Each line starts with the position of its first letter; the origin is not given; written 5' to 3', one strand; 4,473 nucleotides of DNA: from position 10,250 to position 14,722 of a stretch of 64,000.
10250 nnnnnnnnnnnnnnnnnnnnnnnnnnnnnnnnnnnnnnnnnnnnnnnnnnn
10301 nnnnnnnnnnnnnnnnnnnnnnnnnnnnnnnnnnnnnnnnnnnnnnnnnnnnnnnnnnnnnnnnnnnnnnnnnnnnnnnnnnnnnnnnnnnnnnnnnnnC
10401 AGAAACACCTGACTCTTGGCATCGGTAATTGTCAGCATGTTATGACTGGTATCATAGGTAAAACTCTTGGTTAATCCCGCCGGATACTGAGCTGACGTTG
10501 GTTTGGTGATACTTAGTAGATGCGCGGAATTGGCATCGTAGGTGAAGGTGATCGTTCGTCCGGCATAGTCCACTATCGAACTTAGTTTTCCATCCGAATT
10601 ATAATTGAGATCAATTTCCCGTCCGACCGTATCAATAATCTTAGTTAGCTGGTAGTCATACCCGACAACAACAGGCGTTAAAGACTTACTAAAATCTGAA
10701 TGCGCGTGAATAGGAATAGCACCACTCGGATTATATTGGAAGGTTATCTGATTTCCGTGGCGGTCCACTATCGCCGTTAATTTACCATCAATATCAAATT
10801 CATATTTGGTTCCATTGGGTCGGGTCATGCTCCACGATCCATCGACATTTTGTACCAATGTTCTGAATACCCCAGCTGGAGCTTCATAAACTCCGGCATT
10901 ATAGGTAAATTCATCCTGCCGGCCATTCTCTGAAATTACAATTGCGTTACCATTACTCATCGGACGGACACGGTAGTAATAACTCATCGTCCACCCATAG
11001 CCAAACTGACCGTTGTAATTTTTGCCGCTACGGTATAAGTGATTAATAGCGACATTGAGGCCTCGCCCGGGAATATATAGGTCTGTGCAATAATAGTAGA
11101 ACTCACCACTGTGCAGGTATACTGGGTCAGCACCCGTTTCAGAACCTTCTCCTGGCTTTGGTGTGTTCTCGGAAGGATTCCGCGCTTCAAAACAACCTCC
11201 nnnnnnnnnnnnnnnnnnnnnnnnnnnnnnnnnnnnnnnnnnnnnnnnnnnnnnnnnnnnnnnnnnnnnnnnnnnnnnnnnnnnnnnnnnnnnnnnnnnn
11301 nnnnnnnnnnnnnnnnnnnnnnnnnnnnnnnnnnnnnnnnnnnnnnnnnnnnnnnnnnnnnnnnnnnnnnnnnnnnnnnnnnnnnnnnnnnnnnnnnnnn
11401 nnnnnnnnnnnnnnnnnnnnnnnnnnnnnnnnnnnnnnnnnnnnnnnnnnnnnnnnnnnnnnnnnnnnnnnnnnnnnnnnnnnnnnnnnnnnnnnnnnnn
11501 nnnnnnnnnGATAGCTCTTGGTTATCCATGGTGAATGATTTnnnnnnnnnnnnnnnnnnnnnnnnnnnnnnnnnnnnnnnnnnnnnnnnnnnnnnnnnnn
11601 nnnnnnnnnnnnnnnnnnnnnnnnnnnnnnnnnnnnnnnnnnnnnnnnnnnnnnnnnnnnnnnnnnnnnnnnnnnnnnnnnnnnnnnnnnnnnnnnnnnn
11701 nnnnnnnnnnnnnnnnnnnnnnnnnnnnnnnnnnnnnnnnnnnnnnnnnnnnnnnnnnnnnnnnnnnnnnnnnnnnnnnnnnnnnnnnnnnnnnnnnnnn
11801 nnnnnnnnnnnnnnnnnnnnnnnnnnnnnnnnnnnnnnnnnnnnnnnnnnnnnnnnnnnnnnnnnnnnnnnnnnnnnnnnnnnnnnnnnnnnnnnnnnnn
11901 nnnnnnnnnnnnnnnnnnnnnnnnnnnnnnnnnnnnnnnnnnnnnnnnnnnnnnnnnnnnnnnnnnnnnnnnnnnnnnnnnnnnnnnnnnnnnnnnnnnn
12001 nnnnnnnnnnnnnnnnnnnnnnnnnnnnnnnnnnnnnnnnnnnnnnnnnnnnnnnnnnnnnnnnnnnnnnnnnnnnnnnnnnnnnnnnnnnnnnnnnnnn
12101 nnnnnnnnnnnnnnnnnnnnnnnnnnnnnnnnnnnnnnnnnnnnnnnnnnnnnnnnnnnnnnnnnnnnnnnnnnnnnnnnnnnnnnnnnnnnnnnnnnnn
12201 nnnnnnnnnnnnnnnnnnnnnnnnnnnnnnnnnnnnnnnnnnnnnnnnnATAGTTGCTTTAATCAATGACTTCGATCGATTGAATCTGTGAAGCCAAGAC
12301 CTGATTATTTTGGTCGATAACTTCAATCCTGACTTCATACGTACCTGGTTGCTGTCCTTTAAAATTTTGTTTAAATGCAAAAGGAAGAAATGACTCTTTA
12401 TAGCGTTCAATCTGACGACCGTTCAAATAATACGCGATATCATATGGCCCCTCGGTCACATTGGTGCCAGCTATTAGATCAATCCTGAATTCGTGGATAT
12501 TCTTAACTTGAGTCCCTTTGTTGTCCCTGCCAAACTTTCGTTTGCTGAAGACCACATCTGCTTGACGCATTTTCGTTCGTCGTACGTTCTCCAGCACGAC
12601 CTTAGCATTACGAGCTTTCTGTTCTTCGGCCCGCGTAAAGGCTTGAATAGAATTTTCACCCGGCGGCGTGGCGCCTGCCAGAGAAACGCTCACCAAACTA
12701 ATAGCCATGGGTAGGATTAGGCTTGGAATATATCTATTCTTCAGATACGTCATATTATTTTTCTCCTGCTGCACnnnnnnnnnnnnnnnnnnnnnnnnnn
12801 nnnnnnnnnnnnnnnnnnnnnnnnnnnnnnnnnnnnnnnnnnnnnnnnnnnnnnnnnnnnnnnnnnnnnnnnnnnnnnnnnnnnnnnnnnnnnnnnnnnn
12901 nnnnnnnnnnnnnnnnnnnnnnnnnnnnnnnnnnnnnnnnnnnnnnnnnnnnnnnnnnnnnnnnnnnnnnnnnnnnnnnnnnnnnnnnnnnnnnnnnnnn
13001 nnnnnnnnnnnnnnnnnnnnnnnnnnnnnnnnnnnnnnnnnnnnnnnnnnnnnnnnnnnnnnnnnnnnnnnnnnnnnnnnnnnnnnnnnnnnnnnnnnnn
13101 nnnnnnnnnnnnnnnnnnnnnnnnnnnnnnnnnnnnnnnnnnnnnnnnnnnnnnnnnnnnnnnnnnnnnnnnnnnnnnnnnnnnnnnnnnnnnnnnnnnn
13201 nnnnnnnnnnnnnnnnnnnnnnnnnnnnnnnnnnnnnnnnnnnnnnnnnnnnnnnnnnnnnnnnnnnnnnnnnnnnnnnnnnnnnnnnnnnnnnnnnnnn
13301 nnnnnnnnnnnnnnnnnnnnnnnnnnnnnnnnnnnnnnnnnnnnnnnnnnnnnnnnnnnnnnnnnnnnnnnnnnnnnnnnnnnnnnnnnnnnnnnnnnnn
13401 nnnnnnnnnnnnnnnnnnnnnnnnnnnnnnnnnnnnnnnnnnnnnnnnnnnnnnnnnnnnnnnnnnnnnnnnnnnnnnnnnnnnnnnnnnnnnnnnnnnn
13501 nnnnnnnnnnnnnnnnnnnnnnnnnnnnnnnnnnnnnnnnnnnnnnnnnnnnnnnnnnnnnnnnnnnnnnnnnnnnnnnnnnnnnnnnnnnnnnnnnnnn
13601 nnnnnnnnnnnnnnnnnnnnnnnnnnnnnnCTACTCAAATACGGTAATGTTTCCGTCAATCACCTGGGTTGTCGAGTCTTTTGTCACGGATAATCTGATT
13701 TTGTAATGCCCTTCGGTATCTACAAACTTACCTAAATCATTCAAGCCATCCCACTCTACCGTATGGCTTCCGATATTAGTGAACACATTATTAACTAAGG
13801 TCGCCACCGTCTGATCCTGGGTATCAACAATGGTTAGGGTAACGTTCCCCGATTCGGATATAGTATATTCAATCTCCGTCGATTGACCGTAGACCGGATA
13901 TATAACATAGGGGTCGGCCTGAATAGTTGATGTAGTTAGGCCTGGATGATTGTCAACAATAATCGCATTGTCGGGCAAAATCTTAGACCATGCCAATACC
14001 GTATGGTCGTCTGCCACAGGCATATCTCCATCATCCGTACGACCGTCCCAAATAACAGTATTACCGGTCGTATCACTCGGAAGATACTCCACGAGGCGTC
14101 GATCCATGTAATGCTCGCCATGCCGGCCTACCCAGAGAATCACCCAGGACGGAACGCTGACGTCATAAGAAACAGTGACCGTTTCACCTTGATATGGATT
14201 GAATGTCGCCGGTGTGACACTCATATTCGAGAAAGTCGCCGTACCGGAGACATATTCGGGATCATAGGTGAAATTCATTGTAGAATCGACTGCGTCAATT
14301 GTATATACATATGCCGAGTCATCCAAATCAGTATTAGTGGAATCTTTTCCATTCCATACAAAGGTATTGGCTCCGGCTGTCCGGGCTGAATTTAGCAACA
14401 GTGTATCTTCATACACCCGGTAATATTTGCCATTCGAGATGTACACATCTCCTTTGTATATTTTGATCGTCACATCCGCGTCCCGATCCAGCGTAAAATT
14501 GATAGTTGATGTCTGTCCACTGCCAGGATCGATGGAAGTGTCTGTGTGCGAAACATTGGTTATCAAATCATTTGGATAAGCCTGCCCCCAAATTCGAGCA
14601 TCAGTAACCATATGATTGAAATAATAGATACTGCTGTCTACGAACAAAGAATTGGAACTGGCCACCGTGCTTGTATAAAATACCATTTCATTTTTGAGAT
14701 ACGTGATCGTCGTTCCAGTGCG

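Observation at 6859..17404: Long co-directional array linking a modular FN3 surface protein, a TolB-like propeller, two secreted proteins and the RHS toxin-immunity pair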

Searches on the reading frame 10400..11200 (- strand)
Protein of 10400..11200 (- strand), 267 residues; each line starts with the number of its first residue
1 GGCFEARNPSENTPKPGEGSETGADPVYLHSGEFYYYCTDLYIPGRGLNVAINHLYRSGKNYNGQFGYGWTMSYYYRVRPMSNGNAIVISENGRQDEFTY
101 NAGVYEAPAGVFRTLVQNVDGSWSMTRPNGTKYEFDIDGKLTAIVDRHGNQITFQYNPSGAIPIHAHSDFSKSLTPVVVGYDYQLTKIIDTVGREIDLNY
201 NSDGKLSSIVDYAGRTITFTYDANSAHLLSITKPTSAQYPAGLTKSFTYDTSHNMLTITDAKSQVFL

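Call 77: search_solved_structures(query=window:10400-11200:-, max_evalue=1, show_alignments=1)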
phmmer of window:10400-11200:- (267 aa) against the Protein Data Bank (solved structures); distinct sequences matched with E-value up to 1: 15.
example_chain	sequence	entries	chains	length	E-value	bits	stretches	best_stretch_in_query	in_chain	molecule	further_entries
8qjd_A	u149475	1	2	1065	7.8e-12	48.5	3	145-225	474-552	Salmonella bongori Rhs core domain (residues 360-1420)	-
7q97_A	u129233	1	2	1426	1.3e-11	47.8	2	131-226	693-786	Rhs family protein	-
8qjb_A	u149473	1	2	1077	4.3e-11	46.1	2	145-225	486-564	T6SS-associated Rhs core domain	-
8qjc_A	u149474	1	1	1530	3.9e-10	42.9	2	180-225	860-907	T6SS-associated Rhs core and toxin domain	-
8h8a_A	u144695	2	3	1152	2.2e-09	40.4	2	17-84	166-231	Putative Rhs-family protein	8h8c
8uxt_A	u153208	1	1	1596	3e-08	36.7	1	179-227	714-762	Tse15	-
8uy4_A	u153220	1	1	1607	3.2e-08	36.6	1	179-227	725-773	Tse15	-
8h8b_A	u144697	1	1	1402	2.6e-07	33.7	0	124-233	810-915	Putative Rhs-family protein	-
9ifo_A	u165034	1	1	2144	3.9e-07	33.1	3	132-237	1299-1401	Teneurin-Like Protein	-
7pq5_L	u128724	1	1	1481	7.3e-07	32.2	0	135-262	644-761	Tre23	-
9pt5_A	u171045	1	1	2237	7.8e-07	32.1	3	132-237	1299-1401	Teneurin-like protein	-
8qja_A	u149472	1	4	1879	1.1e-06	31.6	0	126-234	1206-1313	Putative type VI secretion system YD repeat-containing Rhs element Vgr protein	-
8cp6_B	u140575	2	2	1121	2.1e-05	27.4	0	180-241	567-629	Toxin protein Tse5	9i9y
3qoo_A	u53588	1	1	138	0.56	12.9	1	108-204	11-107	Uncharacterized protein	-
5aa7_A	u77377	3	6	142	0.62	12.8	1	115-152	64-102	CHITINASE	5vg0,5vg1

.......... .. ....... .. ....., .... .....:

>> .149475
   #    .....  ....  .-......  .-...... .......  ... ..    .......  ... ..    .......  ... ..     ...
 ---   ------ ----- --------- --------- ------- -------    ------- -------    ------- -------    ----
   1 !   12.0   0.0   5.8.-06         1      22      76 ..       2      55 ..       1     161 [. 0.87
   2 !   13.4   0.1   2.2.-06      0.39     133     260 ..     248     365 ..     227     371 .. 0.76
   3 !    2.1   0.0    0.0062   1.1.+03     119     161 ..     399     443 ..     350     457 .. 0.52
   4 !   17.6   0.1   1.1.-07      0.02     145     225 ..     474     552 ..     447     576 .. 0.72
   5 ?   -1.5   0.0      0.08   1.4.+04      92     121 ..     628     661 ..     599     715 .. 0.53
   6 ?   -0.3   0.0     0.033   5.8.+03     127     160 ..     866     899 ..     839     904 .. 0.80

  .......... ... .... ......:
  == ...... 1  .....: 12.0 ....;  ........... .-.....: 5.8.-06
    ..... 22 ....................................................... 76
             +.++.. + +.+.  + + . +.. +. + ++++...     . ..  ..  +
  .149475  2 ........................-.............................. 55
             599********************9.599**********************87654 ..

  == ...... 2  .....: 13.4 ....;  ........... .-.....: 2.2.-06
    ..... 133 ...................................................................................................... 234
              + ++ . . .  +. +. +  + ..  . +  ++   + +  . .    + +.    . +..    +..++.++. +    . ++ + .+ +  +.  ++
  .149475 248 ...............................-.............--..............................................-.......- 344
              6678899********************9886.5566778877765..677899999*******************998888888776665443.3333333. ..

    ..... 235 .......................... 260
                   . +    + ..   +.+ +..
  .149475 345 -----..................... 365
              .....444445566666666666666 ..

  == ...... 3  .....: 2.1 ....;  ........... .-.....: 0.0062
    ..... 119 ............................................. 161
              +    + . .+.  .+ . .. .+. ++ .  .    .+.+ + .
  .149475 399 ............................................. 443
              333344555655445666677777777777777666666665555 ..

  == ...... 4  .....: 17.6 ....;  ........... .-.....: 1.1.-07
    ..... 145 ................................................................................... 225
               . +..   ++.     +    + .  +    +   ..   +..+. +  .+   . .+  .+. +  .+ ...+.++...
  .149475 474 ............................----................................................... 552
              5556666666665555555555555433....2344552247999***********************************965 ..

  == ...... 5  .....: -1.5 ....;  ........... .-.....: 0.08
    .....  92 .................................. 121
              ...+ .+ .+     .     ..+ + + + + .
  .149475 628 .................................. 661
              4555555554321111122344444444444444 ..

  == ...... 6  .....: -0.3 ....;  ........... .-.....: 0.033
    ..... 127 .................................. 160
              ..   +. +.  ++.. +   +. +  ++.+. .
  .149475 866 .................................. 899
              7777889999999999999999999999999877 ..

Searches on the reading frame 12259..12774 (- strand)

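Call 4: search_protein_families(library=pfam, proteins=[window:12259-12774:-], max_evalue=0.01)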
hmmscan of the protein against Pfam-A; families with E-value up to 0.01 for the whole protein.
window:12259-12774:- (171 aa): 1 family
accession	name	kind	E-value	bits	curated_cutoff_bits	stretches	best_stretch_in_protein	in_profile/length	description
PF00185.30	OTCace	-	0.006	17.1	29.4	0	13-99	13-102/157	Aspartate/ornithine carbamoyltransferase, Asp/Orn binding domain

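Call 11: search_protein_families(library=ncbifam, proteins=[window:12259-12774:-], max_evalue=0.01)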
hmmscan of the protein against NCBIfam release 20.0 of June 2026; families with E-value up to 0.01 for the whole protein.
window:12259-12774:- (171 aa): 0 families

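Call 32: search_protein_families(library=pfam, proteins=[window:12259-12774:-], max_evalue=10)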
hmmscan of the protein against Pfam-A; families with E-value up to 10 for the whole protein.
window:12259-12774:- (171 aa): 4 families
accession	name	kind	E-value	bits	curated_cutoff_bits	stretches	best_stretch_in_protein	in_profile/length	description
PF00185.30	OTCace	-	0.006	17.1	29.4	1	13-99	13-102/157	Aspartate/ornithine carbamoyltransferase, Asp/Orn binding domain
PF23861.1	Ribophorin_II_2nd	-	0.014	16.1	23.4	1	56-113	33-82/105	Ribophorin II second domain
PF13954.11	PapC_N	-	0.16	12.4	27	0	103-126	23-46/146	PapC N-terminal domain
PF23623.1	GBD_IRG7_N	-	0.17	12.5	27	1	95-159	25-87/95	IRG7 N-terminal galactose binding domain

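Call 73: search_protein_families(library=padloc, proteins=[window:12259-12774:-], max_evalue=0.001)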
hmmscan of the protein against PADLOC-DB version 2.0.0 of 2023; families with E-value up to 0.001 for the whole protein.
window:12259-12774:- (171 aa): 0 families

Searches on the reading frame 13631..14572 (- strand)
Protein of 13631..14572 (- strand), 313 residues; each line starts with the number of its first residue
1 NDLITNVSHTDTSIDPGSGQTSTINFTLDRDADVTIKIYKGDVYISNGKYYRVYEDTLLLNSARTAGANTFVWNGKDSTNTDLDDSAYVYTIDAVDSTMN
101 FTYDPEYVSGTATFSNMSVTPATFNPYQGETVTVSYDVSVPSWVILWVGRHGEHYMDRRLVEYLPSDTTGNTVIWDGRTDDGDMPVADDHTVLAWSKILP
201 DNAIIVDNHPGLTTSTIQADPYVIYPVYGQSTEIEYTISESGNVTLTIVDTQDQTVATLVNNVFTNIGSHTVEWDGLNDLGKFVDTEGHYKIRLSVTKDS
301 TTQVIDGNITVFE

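Call 32: search_protein_families(library=pfam, proteins=[window:13634-14557:-], max_evalue=10)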
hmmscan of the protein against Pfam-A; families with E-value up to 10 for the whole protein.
seq(308 aa): 3 families
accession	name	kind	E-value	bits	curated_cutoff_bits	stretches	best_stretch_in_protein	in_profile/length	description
PF13860.13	FlgD_ig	-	2e-10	40.9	27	2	226-294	11-78/79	FlgD Ig-like domain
PF10029.15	DUF2271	-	0.022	14.9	27.3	0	262-294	74-105/136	Predicted periplasmic protein (DUF2271)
PF03217.20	SlpA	-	0.61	10.7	23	1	30-48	36-54/63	Surface layer protein A domain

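Call 60: find_homologous_proteins(query=window:13631-14572:-)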
Query window:13631-14572:- (313 aa): 1 proteins with E <= 0.001 among 1318 candidates.
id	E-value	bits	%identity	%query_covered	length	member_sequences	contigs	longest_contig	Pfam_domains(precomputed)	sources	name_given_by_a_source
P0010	7.6e-66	241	41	99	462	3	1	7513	PF13860.13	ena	-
